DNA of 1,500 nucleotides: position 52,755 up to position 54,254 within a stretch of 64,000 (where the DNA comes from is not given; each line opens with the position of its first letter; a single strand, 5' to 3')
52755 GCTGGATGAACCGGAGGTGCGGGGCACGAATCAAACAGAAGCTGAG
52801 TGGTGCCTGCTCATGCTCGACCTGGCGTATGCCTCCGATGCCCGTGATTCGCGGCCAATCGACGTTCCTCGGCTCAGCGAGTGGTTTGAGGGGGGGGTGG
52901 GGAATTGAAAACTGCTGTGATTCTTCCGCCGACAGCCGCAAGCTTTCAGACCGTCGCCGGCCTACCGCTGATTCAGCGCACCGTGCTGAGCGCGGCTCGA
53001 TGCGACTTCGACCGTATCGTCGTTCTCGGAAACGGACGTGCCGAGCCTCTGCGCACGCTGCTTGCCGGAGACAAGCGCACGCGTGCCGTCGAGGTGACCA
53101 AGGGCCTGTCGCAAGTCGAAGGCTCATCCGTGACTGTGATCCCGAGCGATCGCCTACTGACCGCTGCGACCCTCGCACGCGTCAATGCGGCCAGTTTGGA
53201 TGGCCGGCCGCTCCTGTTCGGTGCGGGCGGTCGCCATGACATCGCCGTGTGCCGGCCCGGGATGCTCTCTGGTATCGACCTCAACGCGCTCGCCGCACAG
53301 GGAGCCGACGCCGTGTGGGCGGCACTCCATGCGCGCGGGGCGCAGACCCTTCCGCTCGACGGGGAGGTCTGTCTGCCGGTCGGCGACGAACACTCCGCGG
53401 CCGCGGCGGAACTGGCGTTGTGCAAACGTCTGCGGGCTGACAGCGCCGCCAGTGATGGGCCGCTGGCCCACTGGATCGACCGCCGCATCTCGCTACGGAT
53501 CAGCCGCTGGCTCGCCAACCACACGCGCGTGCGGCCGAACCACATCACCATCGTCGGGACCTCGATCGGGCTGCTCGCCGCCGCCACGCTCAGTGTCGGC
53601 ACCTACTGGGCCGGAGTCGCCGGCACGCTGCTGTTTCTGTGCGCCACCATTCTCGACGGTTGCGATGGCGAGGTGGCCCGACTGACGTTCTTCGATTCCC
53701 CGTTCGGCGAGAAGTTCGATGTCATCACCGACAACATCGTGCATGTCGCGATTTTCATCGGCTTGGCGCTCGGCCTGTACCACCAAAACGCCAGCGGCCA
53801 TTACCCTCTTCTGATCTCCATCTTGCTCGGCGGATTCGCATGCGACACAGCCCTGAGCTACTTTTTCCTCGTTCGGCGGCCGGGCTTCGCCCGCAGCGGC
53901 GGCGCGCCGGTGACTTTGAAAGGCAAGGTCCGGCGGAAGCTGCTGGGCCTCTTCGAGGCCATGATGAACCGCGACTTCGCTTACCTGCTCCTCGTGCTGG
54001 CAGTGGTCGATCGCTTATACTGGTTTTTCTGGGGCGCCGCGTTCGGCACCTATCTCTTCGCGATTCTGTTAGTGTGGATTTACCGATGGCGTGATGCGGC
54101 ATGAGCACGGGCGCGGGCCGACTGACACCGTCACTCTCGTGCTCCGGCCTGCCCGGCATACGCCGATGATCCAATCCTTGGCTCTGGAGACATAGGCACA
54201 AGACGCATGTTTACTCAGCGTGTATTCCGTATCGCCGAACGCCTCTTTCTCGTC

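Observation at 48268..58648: Candidate undescribed head-group pathway: aminocyclitol-like phosphodiester module joined to HpnJ/K/L hopanoid-tailoring homologues, with no HpnI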

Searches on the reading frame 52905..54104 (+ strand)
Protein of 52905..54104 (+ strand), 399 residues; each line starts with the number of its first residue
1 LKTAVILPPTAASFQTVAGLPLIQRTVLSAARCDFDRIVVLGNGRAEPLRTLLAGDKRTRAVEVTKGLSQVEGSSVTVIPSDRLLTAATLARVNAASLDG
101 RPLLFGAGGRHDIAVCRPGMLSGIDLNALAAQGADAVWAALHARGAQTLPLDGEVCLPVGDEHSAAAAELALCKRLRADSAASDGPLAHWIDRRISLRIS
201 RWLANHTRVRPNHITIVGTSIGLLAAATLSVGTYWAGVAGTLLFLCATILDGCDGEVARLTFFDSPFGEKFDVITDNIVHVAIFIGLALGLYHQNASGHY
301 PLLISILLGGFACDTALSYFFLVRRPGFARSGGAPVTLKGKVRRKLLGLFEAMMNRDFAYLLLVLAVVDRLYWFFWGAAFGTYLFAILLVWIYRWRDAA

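Call 3: search_protein_families(library=pfam, proteins=[window:52905-54104:+])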
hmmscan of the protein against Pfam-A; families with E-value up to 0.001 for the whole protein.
window:52905-54104:+ (399 aa): 1 family
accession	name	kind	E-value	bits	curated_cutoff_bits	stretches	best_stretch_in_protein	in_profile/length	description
PF01066.26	CDP-OH_P_transf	-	1.4e-08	35.7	22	1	210-309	3-95/152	CDP-alcohol phosphatidyltransferase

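Call 4: search_protein_families(library=ncbifam, proteins=[window:52905-54104:+])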
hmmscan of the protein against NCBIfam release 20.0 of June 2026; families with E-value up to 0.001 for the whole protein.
window:52905-54104:+ (399 aa): 6 families
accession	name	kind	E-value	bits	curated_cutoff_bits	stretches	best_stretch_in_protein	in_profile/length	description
NF041135.1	IPPtranDIPPsyn_Thcocales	equivalog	4e-18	65.6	580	1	179-296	222-333/419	bifunctional L-myo-inositol-1-phosphate cytidylyltransferase/CDP-L-myo-inositol myo-inositolphosphotransferase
NF040950.1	archin_ph_syn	equivalog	8.3e-13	48.6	180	1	204-295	16-108/191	archaetidylinositol phosphate synthase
NF045883.1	PIPSynth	equivalog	1.6e-11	44.3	170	1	206-296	20-109/197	phosphatidylinositol phosphate synthase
TIGR00473.1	pssA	equivalog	2.3e-06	27.8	107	1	216-279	2-62/153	CDP-diacylglycerol--serine O-phosphatidyltransferase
TIGR00560.1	pgsA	equivalog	6.9e-06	26.7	109.1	1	211-288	4-84/183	CDP-diacylglycerol--glycerol-3-phosphate 3-phosphatidyltransferase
NF052561.1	PIPSynBT1523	equivalog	1.4e-05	24.9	350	1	208-293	24-116/232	hypothetical protein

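Call 9: find_encoding_contigs(protein=window:52905-54104:+, flank=10000, max_places=6)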
Protein window:52905-54104:+ (399 aa): 1 contig read that carries it; 1 place shown.
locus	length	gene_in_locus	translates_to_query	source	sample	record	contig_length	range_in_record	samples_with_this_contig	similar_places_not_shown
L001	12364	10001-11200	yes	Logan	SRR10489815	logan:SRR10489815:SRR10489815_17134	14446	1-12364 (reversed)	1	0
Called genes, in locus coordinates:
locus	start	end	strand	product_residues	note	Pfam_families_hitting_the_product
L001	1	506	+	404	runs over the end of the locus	PF00083:Sugar_tr, PF05977:MFS_3 (weak), PF12832:MFS_1_like (weak), PF07690:MFS_1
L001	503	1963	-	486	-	PF00370:FGGY_N, PF02782:FGGY_C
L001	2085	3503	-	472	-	PF01565:FAD_binding_4, PF02913:FAD-oxidase_C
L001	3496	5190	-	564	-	PF00890:FAD_binding_2 (faint), PF01266:DAO, PF01494:FAD_binding_3 (weak), PF16901:DAO_C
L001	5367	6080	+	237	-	PF00702:Hydrolase, PF13419:HAD_2, PF13242:Hydrolase_like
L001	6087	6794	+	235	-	PF00483:NTP_transferase, PF12804:NTP_transf_3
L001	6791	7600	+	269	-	-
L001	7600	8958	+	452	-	PF00202:Aminotran_3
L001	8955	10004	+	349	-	PF01408:GFO_IDH_MocA, PF02894:GFO_IDH_MocA_C, PF22725:GFO_IDH_MocA_C3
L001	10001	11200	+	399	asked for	PF01066:CDP-OH_P_transf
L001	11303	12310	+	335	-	PF03706:LPG_synthase_TM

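Call 10: find_homologous_proteins(query=window:52905-54104:+, max_evalue=0.00001)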
Query window:52905-54104:+ (399 aa): 581 proteins with E <= 0.00001 among 8000 candidates; the best 120 are listed.
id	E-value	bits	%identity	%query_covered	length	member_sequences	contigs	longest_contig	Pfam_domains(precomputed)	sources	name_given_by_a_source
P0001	2.9e-261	884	100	100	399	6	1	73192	PF01066.27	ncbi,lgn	ncbi:MAG TPA: CDP-alcohol phosphatidyltransferase family protein [Candidatus Binatia bacterium]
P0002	1.1e-235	800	91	100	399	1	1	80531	PF01066.27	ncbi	ncbi:MAG: CDP-alcohol phosphatidyltransferase family protein [Candidatus Binatia bacterium]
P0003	1.6e-204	697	80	100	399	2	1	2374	PF01066.27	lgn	-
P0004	1.2e-197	675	75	100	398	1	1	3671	PF01066.27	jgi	jgi:phosphatidylglycerophosphate synthase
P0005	1.9e-193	661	75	100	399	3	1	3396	PF01066.27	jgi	jgi:phosphatidylglycerophosphate synthase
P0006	7.9e-193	659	75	100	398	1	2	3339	PF01066.27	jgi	jgi:phosphatidylglycerophosphate synthase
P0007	2.3e-190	651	72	100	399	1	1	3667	PF01066.27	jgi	jgi:phosphatidylglycerophosphate synthase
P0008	1.6e-189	648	74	100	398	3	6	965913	PF01066.27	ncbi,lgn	ncbi:MAG: CDP-alcohol phosphatidyltransferase family protein [Candidatus Binatia bacterium]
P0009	1.8e-189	648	72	100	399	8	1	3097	PF01066.27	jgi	jgi:phosphatidylglycerophosphate synthase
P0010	2.2e-189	648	74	100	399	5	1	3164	PF01066.27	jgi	-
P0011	4.2e-189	647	71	100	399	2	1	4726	PF01066.27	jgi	jgi:phosphatidylglycerophosphate synthase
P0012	1.1e-188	645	74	100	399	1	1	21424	PF01066.27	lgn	-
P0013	1.1e-188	645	72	100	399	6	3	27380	PF01066.27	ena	-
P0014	1.2e-188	645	74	100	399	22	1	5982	PF01066.27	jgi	jgi:phosphatidylglycerophosphate synthase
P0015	1.4e-188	645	72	100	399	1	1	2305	PF01066.27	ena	-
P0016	8.5e-186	636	72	100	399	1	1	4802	PF01066.27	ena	-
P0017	9.7e-185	632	70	100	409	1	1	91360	PF01066.27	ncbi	-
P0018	1.2e-184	632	70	100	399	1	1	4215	PF01066.27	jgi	jgi:phosphatidylglycerophosphate synthase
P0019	2.6e-184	631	71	100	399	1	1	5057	PF01066.27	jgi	-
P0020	8.8e-184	629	69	100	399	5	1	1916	PF01066.27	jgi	-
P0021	3.7e-183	627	71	100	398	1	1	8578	PF01066.27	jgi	jgi:phosphatidylglycerophosphate synthase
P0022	5.2e-183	627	71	100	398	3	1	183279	PF01066.27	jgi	-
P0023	9.7e-183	626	70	100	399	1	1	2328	PF01066.27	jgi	jgi:phosphatidylglycerophosphate synthase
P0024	1.5e-182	625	69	100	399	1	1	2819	PF01066.27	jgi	jgi:phosphatidylglycerophosphate synthase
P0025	5.5e-182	623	70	100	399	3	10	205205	PF01066.27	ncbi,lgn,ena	-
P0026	9.9e-182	622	70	100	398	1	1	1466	PF01066.27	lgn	-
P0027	1.1e-181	622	70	100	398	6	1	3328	PF01066.27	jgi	-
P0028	1.6e-181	622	70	100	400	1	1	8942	PF01066.27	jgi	jgi:phosphatidylglycerophosphate synthase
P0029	1.9e-181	622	70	100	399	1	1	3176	PF01066.27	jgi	jgi:phosphatidylglycerophosphate synthase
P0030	2.8e-181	621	71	100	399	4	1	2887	PF01066.27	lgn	-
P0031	2.9e-181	621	73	100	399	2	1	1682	PF01066.27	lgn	-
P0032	3.1e-181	621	69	100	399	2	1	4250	PF01066.27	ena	-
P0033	8.7e-181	619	70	100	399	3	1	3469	PF01066.27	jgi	jgi:phosphatidylglycerophosphate synthase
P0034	1.1e-180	619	71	100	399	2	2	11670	PF01066.27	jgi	-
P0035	1.1e-180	619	70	100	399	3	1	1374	PF01066.27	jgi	-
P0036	1.2e-180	619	69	100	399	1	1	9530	PF01066.27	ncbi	-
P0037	2.8e-180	618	71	100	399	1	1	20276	PF01066.27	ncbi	-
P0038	7.9e-180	616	70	100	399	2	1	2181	PF01066.27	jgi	-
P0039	9.5e-180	616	70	100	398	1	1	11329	PF01066.27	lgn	-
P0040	2.0e-179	615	69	100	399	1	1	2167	PF01066.27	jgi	jgi:phosphatidylglycerophosphate synthase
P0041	2.0e-179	615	70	96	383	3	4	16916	PF01066.27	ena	-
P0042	2.1e-179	615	70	100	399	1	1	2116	PF01066.27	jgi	jgi:phosphatidylglycerophosphate synthase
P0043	5.7e-179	613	69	100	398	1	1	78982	PF01066.27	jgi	jgi:phosphatidylglycerophosphate synthase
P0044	1.3e-178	612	70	100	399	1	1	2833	PF01066.27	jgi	jgi:phosphatidylglycerophosphate synthase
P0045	3.4e-178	611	70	100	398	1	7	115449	PF01066.27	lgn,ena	-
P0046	3.8e-178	611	70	100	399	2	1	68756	PF01066.27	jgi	-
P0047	4.4e-178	610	69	100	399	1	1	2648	PF01066.27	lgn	-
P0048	5.5e-178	610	71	96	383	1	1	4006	PF01066.27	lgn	-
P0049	5.7e-178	610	69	100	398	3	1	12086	PF01066.27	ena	-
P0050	9.1e-178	609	70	100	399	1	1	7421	PF01066.27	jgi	jgi:phosphatidylglycerophosphate synthase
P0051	1.5e-177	609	69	100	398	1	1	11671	PF01066.27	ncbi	-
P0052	3.2e-177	608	68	100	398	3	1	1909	PF01066.27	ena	-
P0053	3.6e-177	607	70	100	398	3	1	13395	PF01066.27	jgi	-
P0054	4.8e-177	607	69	100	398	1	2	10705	PF01066.27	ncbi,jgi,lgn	jgi:phosphatidylglycerophosphate synthase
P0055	5.2e-177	607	69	100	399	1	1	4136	PF01066.27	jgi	jgi:phosphatidylglycerophosphate synthase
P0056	1.5e-176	605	69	100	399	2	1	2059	PF01066.27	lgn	-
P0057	1.8e-176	605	68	100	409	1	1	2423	PF01066.27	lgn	-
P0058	2.4e-176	605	68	100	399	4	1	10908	PF01066.27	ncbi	-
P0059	3.1e-176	604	68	100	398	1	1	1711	PF01066.27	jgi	jgi:phosphatidylglycerophosphate synthase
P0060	5.0e-176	604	69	100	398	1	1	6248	PF01066.27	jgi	jgi:phosphatidylglycerophosphate synthase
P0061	5.8e-175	600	71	95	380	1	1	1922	PF01066.27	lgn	-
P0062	5.8e-175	600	69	100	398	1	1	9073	PF01066.27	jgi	jgi:phosphatidylglycerophosphate synthase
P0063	7.1e-175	600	67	100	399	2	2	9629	PF01066.27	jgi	-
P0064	7.5e-175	600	67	100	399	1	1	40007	PF01066.27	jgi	jgi:phosphatidylglycerophosphate synthase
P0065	1.9e-174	598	67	100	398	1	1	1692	PF01066.27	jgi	jgi:phosphatidylglycerophosphate synthase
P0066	8.6e-174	596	69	100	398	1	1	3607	PF01066.27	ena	-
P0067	3.9e-173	594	69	100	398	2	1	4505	PF01066.27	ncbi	-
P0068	6.3e-173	593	67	100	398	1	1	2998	PF01066.27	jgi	jgi:phosphatidylglycerophosphate synthase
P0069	1.4e-172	592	68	100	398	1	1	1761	PF01066.27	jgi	jgi:phosphatidylglycerophosphate synthase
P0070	2.1e-172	592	67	100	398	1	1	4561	PF01066.27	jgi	-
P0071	3.0e-172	591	67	100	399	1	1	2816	PF01066.27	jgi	jgi:phosphatidylglycerophosphate synthase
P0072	4.9e-172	591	68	100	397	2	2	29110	PF01066.27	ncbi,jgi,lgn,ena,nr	ncbi:MAG TPA: CDP-alcohol phosphatidyltransferase family protein [Candidatus Margulisiibacteriota ba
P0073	1.5e-171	589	68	100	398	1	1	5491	PF01066.27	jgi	jgi:1L-myo-inositol 1-phosphate cytidylyltransferase / CDP-L-myo-inositol myo-inositolphosphotransfe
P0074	4.8e-171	587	68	100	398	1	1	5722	PF01066.27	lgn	-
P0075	1.1e-170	586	67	100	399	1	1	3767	PF01066.27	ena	-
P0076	1.3e-170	586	67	100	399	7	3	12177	PF01066.27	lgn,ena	-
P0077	3.0e-170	585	67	100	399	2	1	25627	PF01066.27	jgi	jgi:phosphatidylglycerophosphate synthase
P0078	3.8e-170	584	67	100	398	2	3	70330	PF01066.27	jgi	jgi:phosphatidylglycerophosphate synthase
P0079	5.0e-170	584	68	100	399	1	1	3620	PF01066.27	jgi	jgi:1L-myo-inositol 1-phosphate cytidylyltransferase / CDP-L-myo-inositol myo-inositolphosphotransfe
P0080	1.2e-169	583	68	100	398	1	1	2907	PF01066.27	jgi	jgi:phosphatidylglycerophosphate synthase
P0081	1.7e-169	582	72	90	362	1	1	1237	PF01066.27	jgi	jgi:phosphatidylglycerophosphate synthase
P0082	2.0e-169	582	67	100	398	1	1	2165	PF01066.27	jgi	jgi:phosphatidylglycerophosphate synthase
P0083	9.8e-169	580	66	100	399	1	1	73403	PF01066.27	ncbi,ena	-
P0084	1.1e-168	579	66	100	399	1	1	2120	PF01066.27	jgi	jgi:phosphatidylglycerophosphate synthase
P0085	2.3e-168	578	64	100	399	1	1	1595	PF01066.27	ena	-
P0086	6.9e-168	577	66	99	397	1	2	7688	PF01066.27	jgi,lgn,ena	-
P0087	1.7e-167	576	67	100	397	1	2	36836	PF01066.27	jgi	jgi:phosphatidylglycerophosphate synthase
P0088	2.0e-167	575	67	100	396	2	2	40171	PF01066.27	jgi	jgi:phosphatidylglycerophosphate synthase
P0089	2.3e-167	575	67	100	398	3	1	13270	PF01066.27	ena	-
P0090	5.7e-167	574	66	100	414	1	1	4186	PF01066.27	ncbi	-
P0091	1.9e-166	572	68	100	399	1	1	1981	PF01066.27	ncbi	-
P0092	2.1e-166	572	67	100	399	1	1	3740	PF01066.27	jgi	jgi:phosphatidylglycerophosphate synthase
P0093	7.8e-166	570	63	100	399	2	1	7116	PF01066.27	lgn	-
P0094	1.4e-165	569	66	99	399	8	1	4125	PF01066.27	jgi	jgi:phosphatidylglycerophosphate synthase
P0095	2.4e-165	569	67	97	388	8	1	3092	PF01066.27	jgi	jgi:phosphatidylglycerophosphate synthase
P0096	2.7e-164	565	64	100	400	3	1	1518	PF01066.27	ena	-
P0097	3.1e-164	565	66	100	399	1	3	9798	PF01066.27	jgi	jgi:phosphatidylglycerophosphate synthase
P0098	6.0e-164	564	66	100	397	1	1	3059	PF01066.27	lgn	-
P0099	6.5e-164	564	68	99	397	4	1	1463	PF01066.27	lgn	-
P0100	7.6e-164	564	66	100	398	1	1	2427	PF01066.27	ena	-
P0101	4.4e-163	561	67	99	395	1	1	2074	PF01066.27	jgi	jgi:phosphatidylglycerophosphate synthase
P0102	1.2e-161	556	65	99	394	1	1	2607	PF01066.27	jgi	jgi:phosphatidylglycerophosphate synthase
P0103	2.6e-159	549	64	100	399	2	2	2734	PF01066.27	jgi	-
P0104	1.2e-158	546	64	100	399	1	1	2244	PF01066.27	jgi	jgi:phosphatidylglycerophosphate synthase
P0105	3.3e-157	542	63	100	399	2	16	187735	PF01066.27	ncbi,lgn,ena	-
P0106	5.2e-157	541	63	100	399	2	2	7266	PF01066.27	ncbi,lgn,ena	-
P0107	5.6e-157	541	63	100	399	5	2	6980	PF01066.27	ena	-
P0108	5.5e-156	538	62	100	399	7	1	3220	PF01066.27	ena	-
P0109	1.9e-154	533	61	100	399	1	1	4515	PF01066.27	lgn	-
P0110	8.2e-154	531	62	100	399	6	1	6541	PF01066.27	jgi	jgi:phosphatidylglycerophosphate synthase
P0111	5.1e-152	525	61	100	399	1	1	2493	PF01066.27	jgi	jgi:phosphatidylglycerophosphate synthase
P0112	5.6e-152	524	73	80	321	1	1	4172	PF01066.27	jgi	jgi:phosphatidylglycerophosphate synthase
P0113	3.3e-150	519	59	100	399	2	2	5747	PF01066.27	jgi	jgi:phosphatidylglycerophosphate synthase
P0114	1.7e-145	503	59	100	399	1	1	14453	PF01066.27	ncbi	-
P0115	4.4e-145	502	57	100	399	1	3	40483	PF01066.27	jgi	-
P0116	1.0e-143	497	58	100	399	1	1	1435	PF01066.27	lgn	-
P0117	4.5e-142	492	66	84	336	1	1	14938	PF01066.27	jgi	jgi:phosphatidylglycerophosphate synthase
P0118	7.2e-142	491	64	89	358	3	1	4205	PF01066.27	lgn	-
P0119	2.5e-140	486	70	76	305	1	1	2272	PF01066.27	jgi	jgi:phosphatidylglycerophosphate synthase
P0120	2.1e-138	480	56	100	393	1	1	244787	PF01066.27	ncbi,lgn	-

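Call 12: find_related_loci(query=A1, collection=genome_contigs, flank=10000)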
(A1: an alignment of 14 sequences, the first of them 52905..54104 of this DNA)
Query A1 (399 aa) in genome_contigs; peptide patterns used: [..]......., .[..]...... (x = any residue, [..] = any of these).
600 stretches matched a pattern (row limit reached: there are more); 522 encode a relative of the query (tblastn E <= 1e-3); the best 80 are kept; 80 distinct loci.
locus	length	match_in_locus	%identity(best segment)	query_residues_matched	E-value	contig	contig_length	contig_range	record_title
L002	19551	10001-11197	91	1-399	0e+0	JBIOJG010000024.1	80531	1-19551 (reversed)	MAG: Candidatus Binatia bacterium isolate GcC5-6 k141_555481_length_80531_cov_87.0000, whole genome shotgun sequence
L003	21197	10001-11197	70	1-399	0e+0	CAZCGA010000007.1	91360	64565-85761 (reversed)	MAG TPA_asm: uncultured Candidatus Binatia bacterium isolate SRP119689_co1_8 genome assembly, contig: NODE_225_length_91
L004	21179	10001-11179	72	1-393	0e+0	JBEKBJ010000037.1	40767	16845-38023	MAG: Candidatus Binatia bacterium isolate SPRUCE 133 SPRUCE_133_37, whole genome shotgun sequence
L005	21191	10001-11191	73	1-398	0e+0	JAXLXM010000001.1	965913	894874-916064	MAG: Candidatus Binatia bacterium isolate STL-DESB1 C1.37.fa-1, whole genome shotgun sequence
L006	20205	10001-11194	70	1-399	3e-178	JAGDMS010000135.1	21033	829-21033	MAG: Deltaproteobacteria bacterium isolate CTSoil_040 scaffold_2684, whole genome shotgun sequence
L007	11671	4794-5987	69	1-399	1e-176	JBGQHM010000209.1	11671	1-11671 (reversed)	MAG: Candidatus Binatia bacterium isolate OBJ2_061818_070_72 k141_1468750_length_11671_cov_14.0000, whole genome shotgun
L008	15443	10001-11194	69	1-398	2e-175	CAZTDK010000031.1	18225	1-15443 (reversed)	MAG TPA_asm: uncultured Candidatus Binatia bacterium isolate binchicken_co54_374 genome assembly, contig: NODE_5423_leng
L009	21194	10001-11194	66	1-398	5e-173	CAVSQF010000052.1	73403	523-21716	MAG: uncultured delta proteobacterium isolate MFD01476.bin.1.163 genome assembly, contig: contig_42054, whole genome sho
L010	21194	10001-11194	63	1-398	2e-162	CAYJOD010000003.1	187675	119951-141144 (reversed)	MAG TPA_asm: uncultured Candidatus Binatia bacterium isolate ERP124720_co1_58 genome assembly, contig: NODE_83_length_18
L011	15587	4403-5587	68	1-397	3e-169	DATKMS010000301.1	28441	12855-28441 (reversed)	MAG TPA_asm: Candidatus Margulisiibacteriota bacterium isolate SMAG_U14717 k141_4395900, whole genome shotgun sequence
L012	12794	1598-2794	58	1-399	4e-150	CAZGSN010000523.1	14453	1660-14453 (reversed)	MAG TPA_asm: uncultured Candidatus Binatia bacterium isolate binchicken_co200_33 genome assembly, contig: k141_72794, wh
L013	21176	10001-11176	56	1-398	5e-141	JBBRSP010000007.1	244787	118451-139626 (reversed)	MAG: Candidatus Binatia bacterium isolate La2_metabat2.097 La2_metabat2.097_K_1879070L244787_cov_24.9917, whole genome s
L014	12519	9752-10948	57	1-399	8e-140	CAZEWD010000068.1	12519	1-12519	MAG TPA_asm: uncultured Candidatus Binatia bacterium isolate SRP263991_co5_163 genome assembly, contig: NODE_9879_length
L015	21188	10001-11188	51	1-398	7e-117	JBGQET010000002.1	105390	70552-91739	MAG: Candidatus Binatia bacterium isolate OBJ2_061818_090_70 k141_802592_length_105390_cov_15.4427, whole genome shotgun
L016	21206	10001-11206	50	2-394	8e-101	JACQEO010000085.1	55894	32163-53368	MAG: Deltaproteobacteria bacterium isolate NC_groundwater_1023_Pr1_S-0.65um_68_39 Montesol18_Sp65_coassembly_scaffold_15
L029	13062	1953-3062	33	1-395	5e-44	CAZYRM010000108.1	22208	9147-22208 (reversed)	MAG TPA_asm: uncultured Planctomycetia bacterium isolate binchicken_co248_153 genome assembly, contig: NODE_2354_length_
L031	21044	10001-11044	33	3-392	1e-41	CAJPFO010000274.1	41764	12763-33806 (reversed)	Myxococcaceae bacterium genome assembly, contig: CONTIG_274, whole genome shotgun sequence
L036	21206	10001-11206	32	13-389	3e-39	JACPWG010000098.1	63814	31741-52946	MAG: Planctomycetota bacterium isolate NC_groundwater_805_Pr6_B-0.1um_69_24 kurt_kritikos_18_scaffold_120891, whole geno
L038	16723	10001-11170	31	3-392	2e-36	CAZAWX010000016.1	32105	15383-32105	MAG TPA_asm: uncultured Ectothiorhodospiraceae bacterium isolate binchicken_co275_208 genome assembly, contig: NODE_1497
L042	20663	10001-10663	37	171-390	8e-34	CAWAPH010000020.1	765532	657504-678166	MAG: uncultured delta proteobacterium isolate MFD03804.bin.2.13 genome assembly, contig: contig_4760, whole genome shotg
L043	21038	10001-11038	31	3-392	1e-33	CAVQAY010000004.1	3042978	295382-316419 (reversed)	MAG: uncultured delta proteobacterium isolate MFD09964.bin.1.374 genome assembly, contig: contig_6667, whole genome shot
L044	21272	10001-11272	28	18-387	1e-33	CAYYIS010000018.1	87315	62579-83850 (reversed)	MAG TPA_asm: uncultured Gemmatimonadota bacterium isolate SRP077602_co4_478 genome assembly, contig: NODE_295_length_873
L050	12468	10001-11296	28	17-393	2e-32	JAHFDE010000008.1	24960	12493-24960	MAG: Candidatus Methylomirabilota bacterium isolate nzgw238 NODE_1157_length_24961_cov_6.423671, whole genome shotgun se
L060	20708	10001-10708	35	157-386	1e-30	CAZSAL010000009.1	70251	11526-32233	MAG TPA_asm: uncultured Elusimicrobia sp. isolate binchicken_co3_511 genome assembly, contig: NODE_1036_length_70251_cov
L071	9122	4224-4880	37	160-392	2e-29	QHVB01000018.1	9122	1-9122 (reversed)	MAG: Gemmatimonadetes bacterium isolate AG14 14_0929_12_30cm_scaffold_8550_curated, whole genome shotgun sequence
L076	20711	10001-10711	36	140-394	7e-29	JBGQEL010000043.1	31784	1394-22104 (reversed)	MAG: Candidatus Methylomirabilia bacterium isolate OBJ2_061818_090_8 k141_343040_length_31784_cov_21.4070, whole genome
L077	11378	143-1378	26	15-399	5e-29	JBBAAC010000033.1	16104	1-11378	MAG: bacterium isolate SO_2017_GW3_31 scaffold_1917_c1_OW296A_2017, whole genome shotgun sequence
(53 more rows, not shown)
